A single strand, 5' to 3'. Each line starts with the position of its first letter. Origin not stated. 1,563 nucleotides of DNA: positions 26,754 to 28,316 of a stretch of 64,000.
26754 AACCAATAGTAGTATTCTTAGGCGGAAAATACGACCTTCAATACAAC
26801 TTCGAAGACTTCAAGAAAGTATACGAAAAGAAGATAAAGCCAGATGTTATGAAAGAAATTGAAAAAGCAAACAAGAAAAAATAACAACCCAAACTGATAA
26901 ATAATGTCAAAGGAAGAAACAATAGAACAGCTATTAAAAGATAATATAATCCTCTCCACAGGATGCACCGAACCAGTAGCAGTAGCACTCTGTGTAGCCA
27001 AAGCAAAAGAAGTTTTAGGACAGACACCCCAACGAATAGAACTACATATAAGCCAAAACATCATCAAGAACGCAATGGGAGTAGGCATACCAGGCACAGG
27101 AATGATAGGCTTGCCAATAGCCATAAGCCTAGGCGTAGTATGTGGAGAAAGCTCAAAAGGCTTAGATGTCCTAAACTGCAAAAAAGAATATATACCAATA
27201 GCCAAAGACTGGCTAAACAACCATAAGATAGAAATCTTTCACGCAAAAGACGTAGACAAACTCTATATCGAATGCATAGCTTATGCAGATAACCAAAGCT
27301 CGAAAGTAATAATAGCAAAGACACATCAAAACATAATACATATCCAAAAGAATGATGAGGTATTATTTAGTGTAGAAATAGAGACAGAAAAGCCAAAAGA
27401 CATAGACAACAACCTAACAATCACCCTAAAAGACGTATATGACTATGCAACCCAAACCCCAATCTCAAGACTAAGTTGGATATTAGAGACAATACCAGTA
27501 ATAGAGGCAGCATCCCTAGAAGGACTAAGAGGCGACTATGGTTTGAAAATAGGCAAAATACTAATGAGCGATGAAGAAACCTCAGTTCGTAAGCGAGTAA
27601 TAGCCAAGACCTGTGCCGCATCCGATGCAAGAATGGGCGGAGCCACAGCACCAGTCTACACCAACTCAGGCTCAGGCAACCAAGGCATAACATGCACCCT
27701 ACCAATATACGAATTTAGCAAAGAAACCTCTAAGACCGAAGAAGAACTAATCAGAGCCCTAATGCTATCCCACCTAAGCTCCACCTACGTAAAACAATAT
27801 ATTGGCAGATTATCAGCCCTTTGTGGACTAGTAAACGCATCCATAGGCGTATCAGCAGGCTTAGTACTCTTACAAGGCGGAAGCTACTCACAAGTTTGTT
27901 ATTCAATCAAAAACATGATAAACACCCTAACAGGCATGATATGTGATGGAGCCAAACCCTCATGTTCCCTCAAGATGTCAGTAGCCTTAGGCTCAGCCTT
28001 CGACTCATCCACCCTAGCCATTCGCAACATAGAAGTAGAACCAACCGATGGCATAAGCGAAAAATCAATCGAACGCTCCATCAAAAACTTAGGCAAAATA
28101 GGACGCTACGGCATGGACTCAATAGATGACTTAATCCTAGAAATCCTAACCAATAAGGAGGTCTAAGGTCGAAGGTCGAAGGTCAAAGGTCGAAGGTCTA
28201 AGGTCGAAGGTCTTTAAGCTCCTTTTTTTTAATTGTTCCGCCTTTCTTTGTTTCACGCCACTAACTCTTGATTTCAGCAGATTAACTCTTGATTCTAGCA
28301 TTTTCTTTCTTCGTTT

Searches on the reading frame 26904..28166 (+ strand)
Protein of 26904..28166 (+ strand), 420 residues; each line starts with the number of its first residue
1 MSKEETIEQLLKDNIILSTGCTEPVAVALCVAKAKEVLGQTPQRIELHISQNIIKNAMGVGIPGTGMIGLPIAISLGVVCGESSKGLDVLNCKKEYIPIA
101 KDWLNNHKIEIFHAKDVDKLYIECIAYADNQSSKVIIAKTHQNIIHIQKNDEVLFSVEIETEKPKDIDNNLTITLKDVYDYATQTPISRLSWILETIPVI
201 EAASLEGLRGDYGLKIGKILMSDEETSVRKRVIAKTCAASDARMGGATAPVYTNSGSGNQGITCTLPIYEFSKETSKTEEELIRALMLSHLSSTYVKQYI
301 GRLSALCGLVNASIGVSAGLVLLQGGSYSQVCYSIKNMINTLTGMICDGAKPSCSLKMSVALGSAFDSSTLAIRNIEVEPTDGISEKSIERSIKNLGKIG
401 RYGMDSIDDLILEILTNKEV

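Call 14: search_protein_families(library=pfam, proteins=[window:26904-28166:+])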
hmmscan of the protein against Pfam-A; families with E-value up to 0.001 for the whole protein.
window:26904-28166:+ (420 aa): 1 family
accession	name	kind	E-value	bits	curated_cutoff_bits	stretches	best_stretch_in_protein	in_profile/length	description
PF03313.21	SDH_alpha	-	1e-52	179.9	26.4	1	187-412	30-259/260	Serine dehydratase alpha chain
